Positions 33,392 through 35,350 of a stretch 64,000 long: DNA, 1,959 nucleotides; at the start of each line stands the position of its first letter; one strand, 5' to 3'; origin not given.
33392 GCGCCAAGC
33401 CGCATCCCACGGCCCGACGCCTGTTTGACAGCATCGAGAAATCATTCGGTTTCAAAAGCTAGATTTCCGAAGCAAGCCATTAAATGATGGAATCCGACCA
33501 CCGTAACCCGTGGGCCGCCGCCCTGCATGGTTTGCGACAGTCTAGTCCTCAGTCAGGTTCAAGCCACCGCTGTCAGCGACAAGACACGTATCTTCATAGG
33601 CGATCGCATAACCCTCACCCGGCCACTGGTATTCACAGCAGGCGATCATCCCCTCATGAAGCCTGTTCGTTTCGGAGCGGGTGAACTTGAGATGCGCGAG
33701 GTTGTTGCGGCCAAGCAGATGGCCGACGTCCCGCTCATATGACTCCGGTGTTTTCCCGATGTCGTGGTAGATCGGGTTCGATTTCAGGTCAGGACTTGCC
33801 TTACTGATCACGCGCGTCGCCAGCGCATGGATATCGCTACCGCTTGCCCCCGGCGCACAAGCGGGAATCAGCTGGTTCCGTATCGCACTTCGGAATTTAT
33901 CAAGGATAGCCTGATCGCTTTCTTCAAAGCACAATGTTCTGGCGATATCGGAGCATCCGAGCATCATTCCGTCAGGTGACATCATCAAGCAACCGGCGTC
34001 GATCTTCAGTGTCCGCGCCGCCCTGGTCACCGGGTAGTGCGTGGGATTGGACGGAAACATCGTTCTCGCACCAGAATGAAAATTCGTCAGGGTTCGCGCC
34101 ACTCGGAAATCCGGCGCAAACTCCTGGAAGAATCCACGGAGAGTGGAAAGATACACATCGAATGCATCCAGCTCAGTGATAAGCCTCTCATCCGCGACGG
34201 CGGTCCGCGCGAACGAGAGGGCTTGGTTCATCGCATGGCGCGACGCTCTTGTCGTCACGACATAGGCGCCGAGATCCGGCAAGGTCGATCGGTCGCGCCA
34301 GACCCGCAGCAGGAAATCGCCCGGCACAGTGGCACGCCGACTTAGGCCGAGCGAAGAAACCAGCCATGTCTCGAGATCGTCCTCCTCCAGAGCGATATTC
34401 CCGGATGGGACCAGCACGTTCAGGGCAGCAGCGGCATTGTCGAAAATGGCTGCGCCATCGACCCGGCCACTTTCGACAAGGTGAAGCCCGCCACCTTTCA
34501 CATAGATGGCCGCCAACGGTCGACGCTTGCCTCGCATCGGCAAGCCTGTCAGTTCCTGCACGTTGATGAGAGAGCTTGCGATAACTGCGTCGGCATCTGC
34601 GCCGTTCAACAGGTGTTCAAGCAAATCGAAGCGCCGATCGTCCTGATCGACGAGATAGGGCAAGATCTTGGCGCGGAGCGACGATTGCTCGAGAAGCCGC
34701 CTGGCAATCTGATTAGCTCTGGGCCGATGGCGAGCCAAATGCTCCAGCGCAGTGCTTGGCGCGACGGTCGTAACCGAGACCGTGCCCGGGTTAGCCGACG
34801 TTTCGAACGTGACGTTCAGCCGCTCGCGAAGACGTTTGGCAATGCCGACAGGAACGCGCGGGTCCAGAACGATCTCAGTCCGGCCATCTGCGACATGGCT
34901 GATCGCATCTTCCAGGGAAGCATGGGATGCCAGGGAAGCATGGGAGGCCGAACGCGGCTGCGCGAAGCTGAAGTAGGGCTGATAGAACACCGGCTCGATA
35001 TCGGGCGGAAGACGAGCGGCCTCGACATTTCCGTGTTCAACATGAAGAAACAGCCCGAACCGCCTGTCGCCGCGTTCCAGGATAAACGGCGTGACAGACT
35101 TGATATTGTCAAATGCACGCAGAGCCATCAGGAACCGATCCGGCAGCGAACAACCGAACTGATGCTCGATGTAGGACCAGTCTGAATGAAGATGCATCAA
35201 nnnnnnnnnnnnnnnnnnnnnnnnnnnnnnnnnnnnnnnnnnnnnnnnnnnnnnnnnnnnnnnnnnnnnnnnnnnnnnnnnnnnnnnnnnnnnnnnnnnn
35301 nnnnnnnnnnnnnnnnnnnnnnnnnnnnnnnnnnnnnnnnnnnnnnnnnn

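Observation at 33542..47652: Main candidate: a 14-gene co-directional operon whose enzyme combination matches no pathway I know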

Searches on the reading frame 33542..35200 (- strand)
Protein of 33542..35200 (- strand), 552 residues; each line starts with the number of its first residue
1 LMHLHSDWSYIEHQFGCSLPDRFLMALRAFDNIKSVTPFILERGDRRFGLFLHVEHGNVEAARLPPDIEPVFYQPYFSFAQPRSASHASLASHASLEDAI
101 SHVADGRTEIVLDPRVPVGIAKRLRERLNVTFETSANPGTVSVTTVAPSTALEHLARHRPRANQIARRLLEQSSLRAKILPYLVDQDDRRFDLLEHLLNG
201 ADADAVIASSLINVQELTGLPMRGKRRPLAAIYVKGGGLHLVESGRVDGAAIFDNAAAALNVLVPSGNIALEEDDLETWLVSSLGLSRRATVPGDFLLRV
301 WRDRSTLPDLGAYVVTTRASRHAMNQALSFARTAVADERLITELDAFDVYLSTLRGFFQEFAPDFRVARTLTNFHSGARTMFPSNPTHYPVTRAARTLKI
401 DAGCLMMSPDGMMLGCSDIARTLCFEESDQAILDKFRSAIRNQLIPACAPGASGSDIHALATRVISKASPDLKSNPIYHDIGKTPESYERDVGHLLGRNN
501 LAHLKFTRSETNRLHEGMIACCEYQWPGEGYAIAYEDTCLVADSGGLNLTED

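Call 5: search_protein_families(library=pfam, proteins=[window:33542-35200:-], max_evalue=0.001)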
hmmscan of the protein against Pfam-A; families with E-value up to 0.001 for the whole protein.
window:33542-35200:- (552 aa): 1 family
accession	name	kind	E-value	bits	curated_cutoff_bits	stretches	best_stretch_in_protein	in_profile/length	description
PF00557.29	Peptidase_M24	-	2.2e-12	47.6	23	1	376-542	55-207/208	Metallopeptidase family M24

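Call 7: search_protein_families(library=ncbifam, proteins=[window:33542-35200:-], max_evalue=0.00001)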
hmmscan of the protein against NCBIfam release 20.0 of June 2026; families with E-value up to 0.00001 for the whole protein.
window:33542-35200:- (552 aa): 0 families

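Call 8: find_homologous_proteins(query=window:33542-35200:-, max_evalue=0.001)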
Query window:33542-35200:- (552 aa): 92 proteins with E <= 0.001 among 8000 candidates.
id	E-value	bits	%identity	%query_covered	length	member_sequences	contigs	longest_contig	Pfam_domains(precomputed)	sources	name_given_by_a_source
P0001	0.0e+0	1091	87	100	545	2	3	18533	PF00557.30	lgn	-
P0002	0.0e+0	1089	87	100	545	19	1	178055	PF00557.30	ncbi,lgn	ncbi:MAG: M24 family metallopeptidase [Xanthobacteraceae bacterium]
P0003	0.0e+0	1073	86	100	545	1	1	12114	PF00557.30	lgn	-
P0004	0.0e+0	1070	85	100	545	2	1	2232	PF00557.30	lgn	-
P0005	5.9e-266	901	71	100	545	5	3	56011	PF00557.30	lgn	-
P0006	9.7e-266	901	70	100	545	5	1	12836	PF00557.30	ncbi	-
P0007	1.0e-264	897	71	100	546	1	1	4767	PF00557.30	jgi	jgi:Metallopeptidase family M24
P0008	4.5e-257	872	69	100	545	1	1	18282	PF00557.30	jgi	jgi:Xaa-Pro aminopeptidase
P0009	8.5e-254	861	68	100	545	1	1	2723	PF00557.30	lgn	-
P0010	8.7e-196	670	58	100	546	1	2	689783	PF00557.30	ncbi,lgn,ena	-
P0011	4.7e-184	631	53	100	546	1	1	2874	PF00557.30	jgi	jgi:Xaa-Pro aminopeptidase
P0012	1.3e-183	630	54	100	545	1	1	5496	PF00557.30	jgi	jgi:Xaa-Pro aminopeptidase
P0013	6.2e-183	627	53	100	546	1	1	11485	PF00557.30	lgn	-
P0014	2.5e-179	616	53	100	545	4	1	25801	PF00557.30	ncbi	ncbi:MAG: M24 family metallopeptidase [Bradyrhizobium sp.]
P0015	1.2e-176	607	53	100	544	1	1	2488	PF00557.30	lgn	-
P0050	1.7e-161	557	48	100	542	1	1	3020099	PF00557.30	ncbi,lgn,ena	-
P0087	1.9e-137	477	45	96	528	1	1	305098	PF00557.30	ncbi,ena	-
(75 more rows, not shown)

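Call 9: find_encoding_contigs(protein=P0010, flank=10000, max_places=2)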
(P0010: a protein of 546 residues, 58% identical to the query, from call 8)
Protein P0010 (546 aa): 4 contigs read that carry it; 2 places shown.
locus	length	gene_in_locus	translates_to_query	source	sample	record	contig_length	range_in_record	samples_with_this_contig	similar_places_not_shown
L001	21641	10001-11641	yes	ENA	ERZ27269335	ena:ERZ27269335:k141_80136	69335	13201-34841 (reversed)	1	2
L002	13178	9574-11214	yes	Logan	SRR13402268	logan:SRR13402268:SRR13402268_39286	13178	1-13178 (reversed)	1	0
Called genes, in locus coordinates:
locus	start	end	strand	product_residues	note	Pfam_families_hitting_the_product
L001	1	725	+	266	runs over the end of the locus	PF00005:ABC_tran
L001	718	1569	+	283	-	PF00528:BPD_transp_1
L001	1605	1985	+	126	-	PF01042:Ribonuc_L-PSP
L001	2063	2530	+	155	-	PF00190:Cupin_1 (weak), PF07883:Cupin_2, PF02311:AraC_binding (weak)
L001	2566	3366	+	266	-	PF00106:adh_short, PF08659:KR, PF23441:SDR, PF13561:adh_short_C2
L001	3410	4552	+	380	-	PF02515:CoA_transf_3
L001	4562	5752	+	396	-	PF01053:Cys_Met_Meta_PP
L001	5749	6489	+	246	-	PF00378:ECH_1, PF16113:ECH_2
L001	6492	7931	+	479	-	PF03972:MmgE_PrpD_N, PF19305:MmgE_PrpD_C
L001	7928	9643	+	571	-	PF00890:FAD_binding_2, PF01266:DAO, PF03486:HI0933_like (faint), PF07992:Pyr_redox_2 (faint), PF02910:Succ_DH_flav_C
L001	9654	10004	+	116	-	PF13085:Fer2_3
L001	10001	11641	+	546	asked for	PF00557:Peptidase_M24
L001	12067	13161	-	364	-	PF03480:DctP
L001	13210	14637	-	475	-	PF03600:CitMHS (weak), PF06808:DctM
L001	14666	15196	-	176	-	PF04290:DctQ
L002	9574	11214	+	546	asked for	PF00557:Peptidase_M24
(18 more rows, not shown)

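Call 10: find_encoding_contigs(protein=P0050, flank=10000, max_places=2)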
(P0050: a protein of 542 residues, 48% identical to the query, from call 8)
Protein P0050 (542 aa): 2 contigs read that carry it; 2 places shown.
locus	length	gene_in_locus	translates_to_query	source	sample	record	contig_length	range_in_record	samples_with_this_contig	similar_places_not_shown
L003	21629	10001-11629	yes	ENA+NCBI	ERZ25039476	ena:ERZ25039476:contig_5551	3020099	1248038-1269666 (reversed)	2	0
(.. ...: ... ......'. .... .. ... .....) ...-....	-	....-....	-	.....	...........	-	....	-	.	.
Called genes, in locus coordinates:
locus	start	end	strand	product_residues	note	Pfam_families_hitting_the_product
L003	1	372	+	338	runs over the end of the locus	PF09084:NMT1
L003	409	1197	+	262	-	PF00005:ABC_tran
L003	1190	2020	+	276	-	PF00528:BPD_transp_1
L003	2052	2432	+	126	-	PF01042:Ribonuc_L-PSP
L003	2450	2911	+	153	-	PF00190:Cupin_1, PF02311:AraC_binding (faint), PF07883:Cupin_2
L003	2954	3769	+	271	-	PF00106:adh_short, PF08659:KR, PF13561:adh_short_C2, PF23441:SDR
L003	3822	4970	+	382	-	PF02515:CoA_transf_3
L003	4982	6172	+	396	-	PF01053:Cys_Met_Meta_PP, PF00155:Aminotran_1_2 (weak), PF00266:Aminotran_5 (weak)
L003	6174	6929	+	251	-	PF00378:ECH_1, PF16113:ECH_2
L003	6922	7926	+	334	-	PF03601:Cons_hypoth698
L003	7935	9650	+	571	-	PF00890:FAD_binding_2, PF01266:DAO, PF03486:HI0933_like (faint), PF07992:Pyr_redox_2, PF02910:Succ_DH_flav_C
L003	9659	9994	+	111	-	PF13085:Fer2_3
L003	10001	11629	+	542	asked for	PF00557:Peptidase_M24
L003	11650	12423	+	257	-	PF00970:FAD_binding_6 (weak), PF00175:NAD_binding_1 (weak)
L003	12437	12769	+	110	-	PF12797:Fer4_2 (faint), PF12837:Fer4_6 (faint), PF13183:Fer4_8 (faint), PF13237:Fer4_10 (weak), PF12838:Fer4_7 (weak), PF13187:Fer4_9 (weak), PF00037:Fer4, PF11953:DUF3470, +3 more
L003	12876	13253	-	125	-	-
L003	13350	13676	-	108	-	-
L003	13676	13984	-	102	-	-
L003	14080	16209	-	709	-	PF00474:SSF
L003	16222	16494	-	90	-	PF13937:DUF4212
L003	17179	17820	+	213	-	-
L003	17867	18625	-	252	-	PF17773:UPF0176_N, PF00581:Rhodanese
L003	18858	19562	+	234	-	PF01569:PAP2, PF22778:VCPO_2nd (faint)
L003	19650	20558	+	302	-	PF00781:DAGK_cat, PF01513:NAD_kinase (weak), PF19279:YegS_C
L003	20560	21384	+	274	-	PF00149:Metallophos, PF12850:Metallophos_2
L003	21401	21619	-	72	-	-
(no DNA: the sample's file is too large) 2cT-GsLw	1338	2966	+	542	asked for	PF00557:Peptidase_M24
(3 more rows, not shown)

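Call 11: find_encoding_contigs(protein=P0087, flank=10000, max_places=2)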
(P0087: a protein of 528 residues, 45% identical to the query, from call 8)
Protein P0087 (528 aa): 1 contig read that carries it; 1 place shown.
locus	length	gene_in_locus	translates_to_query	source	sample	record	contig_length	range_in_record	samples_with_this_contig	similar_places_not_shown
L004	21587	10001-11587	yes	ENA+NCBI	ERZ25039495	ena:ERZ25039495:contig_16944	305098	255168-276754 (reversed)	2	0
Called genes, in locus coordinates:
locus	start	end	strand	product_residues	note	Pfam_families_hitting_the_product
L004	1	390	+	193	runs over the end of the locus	PF00005:ABC_tran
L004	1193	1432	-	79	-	-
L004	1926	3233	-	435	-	PF00872:Transposase_mut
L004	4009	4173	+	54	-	-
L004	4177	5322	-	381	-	PF00266:Aminotran_5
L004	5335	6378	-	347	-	PF00491:Arginase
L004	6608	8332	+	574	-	PF00890:FAD_binding_2, PF01266:DAO (faint), PF03486:HI0933_like (weak), PF07992:Pyr_redox_2 (faint), PF02910:Succ_DH_flav_C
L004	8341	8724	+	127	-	PF13085:Fer2_3, PF13510:Fer2_4 (weak)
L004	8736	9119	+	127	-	PF01042:Ribonuc_L-PSP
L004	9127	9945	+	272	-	PF00106:adh_short, PF08659:KR, PF23441:SDR, PF13561:adh_short_C2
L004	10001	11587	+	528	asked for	PF00557:Peptidase_M24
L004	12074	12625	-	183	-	PF00528:BPD_transp_1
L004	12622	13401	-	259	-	PF00004:AAA (faint), PF00005:ABC_tran, PF13304:AAA_21 (faint)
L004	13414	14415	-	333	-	PF13379:NMT1_2, PF12974:Phosphonate-bd, PF09084:NMT1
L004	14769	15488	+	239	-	PF00596:Aldolase_II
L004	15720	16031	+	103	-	PF14294:DUF4372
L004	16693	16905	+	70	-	-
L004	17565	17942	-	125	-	-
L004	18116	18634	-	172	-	PF09351:DUF1993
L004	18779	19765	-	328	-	-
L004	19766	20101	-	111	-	PF12599:DUF3768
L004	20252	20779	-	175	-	-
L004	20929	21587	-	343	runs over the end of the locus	-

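Call 13: search_solved_structures(query=window:33542-35200:-, max_evalue=1, show_alignments=1)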
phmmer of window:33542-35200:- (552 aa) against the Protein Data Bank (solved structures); distinct sequences matched with E-value up to 1: 1.
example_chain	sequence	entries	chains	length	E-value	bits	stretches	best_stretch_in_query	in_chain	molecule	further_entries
2r4i_A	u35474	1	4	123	0.72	11.6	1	261-305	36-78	Uncharacterized protein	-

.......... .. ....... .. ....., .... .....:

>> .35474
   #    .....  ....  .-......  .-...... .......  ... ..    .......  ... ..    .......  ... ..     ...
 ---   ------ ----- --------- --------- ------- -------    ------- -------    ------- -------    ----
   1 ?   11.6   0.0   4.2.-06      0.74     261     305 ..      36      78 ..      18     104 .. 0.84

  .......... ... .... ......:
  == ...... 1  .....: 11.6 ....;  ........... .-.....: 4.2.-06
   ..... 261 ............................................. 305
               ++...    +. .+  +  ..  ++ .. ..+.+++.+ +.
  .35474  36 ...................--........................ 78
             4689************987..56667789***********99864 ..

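Call 17: find_related_loci(query=A1, collection=genome_contigs, flank=10000)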
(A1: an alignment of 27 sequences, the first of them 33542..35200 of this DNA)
Query A1 (552 aa) in genome_contigs; peptide patterns used: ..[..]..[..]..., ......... (x = any residue, [..] = any of these).
22 stretches matched a pattern; 9 encode a relative of the query (tblastn E <= 1e-3); 9 distinct loci.
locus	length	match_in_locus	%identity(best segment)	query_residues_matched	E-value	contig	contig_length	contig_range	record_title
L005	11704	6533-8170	88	1-552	0e+0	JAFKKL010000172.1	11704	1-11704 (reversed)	MAG: Hyphomicrobiales bacterium isolate SCN18_10_11_15_R1_B_63_12 SCN18_10_11_15_R1_B_scaffold_1541, whole genome shotgu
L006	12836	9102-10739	70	1-552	0e+0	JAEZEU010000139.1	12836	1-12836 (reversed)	MAG: Proteobacteria bacterium isolate OH_CBrB_360 k127_2810375, whole genome shotgun sequence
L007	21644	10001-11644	52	1-552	1e-179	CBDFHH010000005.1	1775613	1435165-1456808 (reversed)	MAG: Alphaproteobacteria bacterium isolate ca720d0a-e3d3-44bd-b835-9e3e1a19867a genome assembly, contig: contig_5, whole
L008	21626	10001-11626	48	2-552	1e-168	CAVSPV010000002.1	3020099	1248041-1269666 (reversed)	MAG: uncultured Alphaproteobacteria bacterium isolate MFD01275.bin.2.60 genome assembly, contig: contig_5551, whole geno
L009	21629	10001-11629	48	2-552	9e-168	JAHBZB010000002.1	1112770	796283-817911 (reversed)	MAG: Xanthobacteraceae bacterium isolate ACE_PRO33 PRO33_2, whole genome shotgun sequence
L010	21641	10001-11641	46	2-552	2e-151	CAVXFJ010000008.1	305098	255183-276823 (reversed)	MAG: uncultured proteobacterium isolate MFD02416.bin.1.330 genome assembly, contig: contig_16944, whole genome shotgun s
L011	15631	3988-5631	48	1-552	2e-164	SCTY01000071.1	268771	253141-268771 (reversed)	MAG: Betaproteobacteria bacterium isolate FW602_bin.15 FW602_bin.15-123868, whole genome shotgun sequence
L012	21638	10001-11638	58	2-552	0e+0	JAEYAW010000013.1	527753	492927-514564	MAG: Proteobacteria bacterium isolate OH_HDB_45 k127_1643885, whole genome shotgun sequence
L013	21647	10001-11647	47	1-552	6e-169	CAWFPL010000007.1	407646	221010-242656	MAG: uncultured proteobacterium isolate MFD01299.bin.1.58 genome assembly, contig: contig_87471, whole genome shotgun se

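Call 23: search_protein_families(library=pfam, proteins=[L013:1319-2467:+, L013:2495-3223:+, L013:12001-12756:-, L013:13421-14797:+, L007:13705-14748:+, L007:14753-15748:-, L007:4445-5398:-, L007:2485-3537:+, L007:3774-4454:+, L007:15989-17071:+], max_evalue=0.00001)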
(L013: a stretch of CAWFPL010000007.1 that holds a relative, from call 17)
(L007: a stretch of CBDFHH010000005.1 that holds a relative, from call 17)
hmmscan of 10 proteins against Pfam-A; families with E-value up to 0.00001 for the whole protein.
L013:1319-2467:+ (382 aa): 1 family
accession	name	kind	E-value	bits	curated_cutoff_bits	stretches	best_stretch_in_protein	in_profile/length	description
PF00291.31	PALP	-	6.9e-64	216.4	35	1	72-359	1-293/295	Pyridoxal-phosphate dependent enzyme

L013:2495-3223:+ (242 aa): 1 family
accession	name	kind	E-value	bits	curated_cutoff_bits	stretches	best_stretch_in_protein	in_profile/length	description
PF12802.13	MarR_2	-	5.2e-08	33.4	27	1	108-161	2-53/61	MarR family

L013:12001-12756:- (251 aa): 0 families

L013:13421-14797:+ (458 aa): 2 families
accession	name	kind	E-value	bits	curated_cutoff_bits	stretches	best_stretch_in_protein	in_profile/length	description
PF19301.5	LigXa_C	-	3.2e-34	118.9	27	1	165-415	1-254/304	LigXa C-terminal domain like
PF00355.32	Rieske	-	1e-17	64.2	20.3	1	61-151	2-84/88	Rieske [2Fe-2S] domain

L007:13705-14748:+ (347 aa): 1 family
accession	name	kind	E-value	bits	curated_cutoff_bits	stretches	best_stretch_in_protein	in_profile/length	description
PF00491.26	Arginase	-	1.4e-57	195.7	22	1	58-334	2-275/280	Arginase family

L007:14753-15748:- (331 aa): 1 family
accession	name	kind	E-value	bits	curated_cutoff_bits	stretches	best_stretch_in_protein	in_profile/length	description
PF00291.31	PALP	-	2.4e-64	217.9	35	1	13-318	3-295/295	Pyridoxal-phosphate dependent enzyme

L007:4445-5398:- (317 aa): 1 family
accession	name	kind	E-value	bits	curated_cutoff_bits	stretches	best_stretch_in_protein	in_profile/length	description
PF00291.31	PALP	-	1.3e-64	218.8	35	1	7-294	1-293/295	Pyridoxal-phosphate dependent enzyme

L007:2485-3537:+ (350 aa): 2 families
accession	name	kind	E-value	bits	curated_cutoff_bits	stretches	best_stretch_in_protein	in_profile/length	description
PF02558.23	ApbA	-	7.3e-32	110.5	22.2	1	45-195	1-149/150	Ketopantoate reductase PanE/ApbA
PF08546.17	ApbA_C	-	2.1e-29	102.8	22.7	1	221-342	1-122/125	Ketopantoate reductase PanE/ApbA C terminal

L007:3774-4454:+ (226 aa): 0 families

L007:15989-17071:+ (360 aa): 0 families

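Call 29: predict_structure(alignment_id=A1)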
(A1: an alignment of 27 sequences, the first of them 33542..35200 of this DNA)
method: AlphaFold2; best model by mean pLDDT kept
length: 552 residues; sequences in the alignment: 27
mean_pLDDT: 88.9   pTM: 0.90
mean pLDDT of the five models: 88.9, 88.8, 88.2, 87.7, 86.7
residues with pLDDT >= 90: 373; 70-90: 140; 50-70: 32; < 50: 7
segments of 3 or more residues with pLDDT < 50: 83-89
pLDDT, mean of each block of 10 residues (from residue 1): 95 93 82 91 95 82 89 79 42 90 93 95 95 87 95 94 96 94 87 96 96 94 89 92 94 96 95 94 91 94 91 95 96 96 93 96 90 68 69 88 90 91 91 93 96 94 83 79 65 78 87 93 80 89 94 76
secondary structure, 60 per line:
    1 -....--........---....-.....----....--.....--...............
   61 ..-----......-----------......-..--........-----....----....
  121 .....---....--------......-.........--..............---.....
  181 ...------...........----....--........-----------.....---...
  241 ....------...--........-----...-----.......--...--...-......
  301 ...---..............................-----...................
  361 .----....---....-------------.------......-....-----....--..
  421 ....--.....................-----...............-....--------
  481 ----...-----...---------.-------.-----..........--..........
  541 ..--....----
elements in order: E2-5 H8-15 H19-22 H24-28 H33-36 E39-43 E46-52 H53-62 E68-73 H85-90 H96-103 E109-112 H118-125 E129-132 E141-146 H148-156 H159-172 H176-183 H190-200 E205-208 H211-218 E230-234 E238-244 E251-253 H256-263 E269-271 H278-283 E291-293 H295-303 H307-336 H343-361 E366-369 E373-376 E397-402 E404-407 E413-416 E419-424 H427-447 H454-467 H469-472 E493-495 E519-528 E531-542 E545-548
